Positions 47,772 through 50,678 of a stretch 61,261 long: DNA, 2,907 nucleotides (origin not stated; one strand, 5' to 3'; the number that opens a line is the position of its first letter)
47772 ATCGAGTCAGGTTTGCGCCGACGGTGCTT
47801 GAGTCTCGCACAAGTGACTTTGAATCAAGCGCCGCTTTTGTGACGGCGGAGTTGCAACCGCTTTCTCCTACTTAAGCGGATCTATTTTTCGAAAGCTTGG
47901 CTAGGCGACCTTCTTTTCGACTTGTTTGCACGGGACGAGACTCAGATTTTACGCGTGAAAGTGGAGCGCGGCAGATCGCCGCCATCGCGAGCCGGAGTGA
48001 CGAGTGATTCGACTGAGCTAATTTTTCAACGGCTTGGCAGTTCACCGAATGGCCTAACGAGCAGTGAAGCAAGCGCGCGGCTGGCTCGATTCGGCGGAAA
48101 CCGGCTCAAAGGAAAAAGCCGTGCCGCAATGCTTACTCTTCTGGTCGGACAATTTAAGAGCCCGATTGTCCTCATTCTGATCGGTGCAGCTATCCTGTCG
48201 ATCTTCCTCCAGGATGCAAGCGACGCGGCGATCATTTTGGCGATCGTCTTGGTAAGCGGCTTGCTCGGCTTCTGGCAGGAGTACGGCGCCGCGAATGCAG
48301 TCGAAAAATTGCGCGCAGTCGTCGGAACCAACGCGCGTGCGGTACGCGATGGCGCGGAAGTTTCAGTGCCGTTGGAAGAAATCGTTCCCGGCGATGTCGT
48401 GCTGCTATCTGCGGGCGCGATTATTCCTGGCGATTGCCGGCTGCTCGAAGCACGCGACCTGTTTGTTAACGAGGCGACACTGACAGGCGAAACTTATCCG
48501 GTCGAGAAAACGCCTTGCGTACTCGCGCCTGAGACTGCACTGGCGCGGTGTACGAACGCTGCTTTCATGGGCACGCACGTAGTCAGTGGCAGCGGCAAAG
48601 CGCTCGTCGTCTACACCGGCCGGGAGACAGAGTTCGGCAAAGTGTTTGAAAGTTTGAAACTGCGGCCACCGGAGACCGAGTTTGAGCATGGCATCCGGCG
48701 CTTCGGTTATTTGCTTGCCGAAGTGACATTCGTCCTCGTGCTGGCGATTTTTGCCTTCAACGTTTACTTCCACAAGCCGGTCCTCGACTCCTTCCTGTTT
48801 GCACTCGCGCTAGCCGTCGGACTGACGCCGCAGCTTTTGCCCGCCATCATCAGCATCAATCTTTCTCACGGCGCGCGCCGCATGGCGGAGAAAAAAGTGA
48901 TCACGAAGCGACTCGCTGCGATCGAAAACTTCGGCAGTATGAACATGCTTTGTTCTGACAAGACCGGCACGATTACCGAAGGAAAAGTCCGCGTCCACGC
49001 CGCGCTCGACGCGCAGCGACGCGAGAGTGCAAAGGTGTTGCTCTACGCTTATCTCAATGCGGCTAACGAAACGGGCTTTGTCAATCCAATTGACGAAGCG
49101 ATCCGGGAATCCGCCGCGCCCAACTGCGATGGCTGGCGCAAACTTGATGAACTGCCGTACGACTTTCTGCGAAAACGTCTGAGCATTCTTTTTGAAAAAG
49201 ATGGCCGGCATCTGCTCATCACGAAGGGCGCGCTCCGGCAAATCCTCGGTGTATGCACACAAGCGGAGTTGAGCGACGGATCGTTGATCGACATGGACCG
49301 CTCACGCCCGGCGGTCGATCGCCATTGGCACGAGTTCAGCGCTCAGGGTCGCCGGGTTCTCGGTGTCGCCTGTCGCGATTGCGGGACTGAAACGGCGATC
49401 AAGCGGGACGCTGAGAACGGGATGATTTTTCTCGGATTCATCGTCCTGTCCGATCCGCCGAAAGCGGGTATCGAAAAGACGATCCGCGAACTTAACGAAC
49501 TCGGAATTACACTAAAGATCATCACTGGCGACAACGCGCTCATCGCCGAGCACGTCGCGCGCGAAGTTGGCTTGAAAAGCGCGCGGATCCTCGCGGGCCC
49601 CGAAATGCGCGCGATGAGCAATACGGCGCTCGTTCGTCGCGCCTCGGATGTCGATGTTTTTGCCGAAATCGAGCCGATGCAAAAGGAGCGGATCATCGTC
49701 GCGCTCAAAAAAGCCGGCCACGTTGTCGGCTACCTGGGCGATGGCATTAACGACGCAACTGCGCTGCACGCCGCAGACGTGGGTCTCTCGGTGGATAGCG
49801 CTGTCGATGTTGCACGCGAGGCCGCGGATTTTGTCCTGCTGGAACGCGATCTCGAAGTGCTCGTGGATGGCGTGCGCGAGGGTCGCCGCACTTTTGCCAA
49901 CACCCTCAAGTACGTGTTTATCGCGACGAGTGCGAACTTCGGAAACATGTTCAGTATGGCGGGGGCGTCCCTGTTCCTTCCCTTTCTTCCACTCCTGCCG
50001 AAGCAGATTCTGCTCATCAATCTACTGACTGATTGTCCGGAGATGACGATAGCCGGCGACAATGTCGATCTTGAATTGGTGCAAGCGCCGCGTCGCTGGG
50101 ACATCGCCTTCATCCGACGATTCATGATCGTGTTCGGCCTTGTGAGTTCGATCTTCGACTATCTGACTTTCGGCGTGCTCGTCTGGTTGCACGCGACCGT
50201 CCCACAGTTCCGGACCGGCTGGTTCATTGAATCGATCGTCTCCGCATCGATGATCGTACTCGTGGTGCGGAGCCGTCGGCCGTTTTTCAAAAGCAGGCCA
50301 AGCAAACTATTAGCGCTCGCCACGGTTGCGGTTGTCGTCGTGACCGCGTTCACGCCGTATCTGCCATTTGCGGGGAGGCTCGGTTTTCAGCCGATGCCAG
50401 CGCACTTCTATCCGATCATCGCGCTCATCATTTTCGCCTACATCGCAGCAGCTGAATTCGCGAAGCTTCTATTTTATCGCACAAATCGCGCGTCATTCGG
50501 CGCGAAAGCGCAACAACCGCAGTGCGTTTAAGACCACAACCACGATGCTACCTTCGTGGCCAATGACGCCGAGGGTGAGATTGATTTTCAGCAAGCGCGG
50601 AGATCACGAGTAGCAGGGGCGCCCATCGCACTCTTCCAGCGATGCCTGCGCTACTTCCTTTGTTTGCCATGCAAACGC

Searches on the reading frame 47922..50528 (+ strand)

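Call 67: search_protein_families(library=pfam, proteins=[window:47922-50528:+], max_evalue=0.00001)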
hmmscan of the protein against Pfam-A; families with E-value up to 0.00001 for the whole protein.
window:47922-50528:+ (869 aa): 4 families
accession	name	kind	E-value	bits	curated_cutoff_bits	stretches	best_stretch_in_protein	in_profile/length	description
PF00122.25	E1-E2_ATPase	-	1.4e-44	152.2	28.1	1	137-324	6-181/181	E1-E2 ATPase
PF00689.26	Cation_ATPase_C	-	4.7e-21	75.8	27.3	1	688-850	1-175/175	Cation transporting ATPase, C-terminus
PF00690.31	Cation_ATPase_N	-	6.1e-16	58.3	20.4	1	30-93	5-69/69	Cation transporter/ATPase, N-terminus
PF00702.32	Hydrolase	-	5.7e-15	56.7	26.4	1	344-619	5-191/191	haloacid dehalogenase-like hydrolase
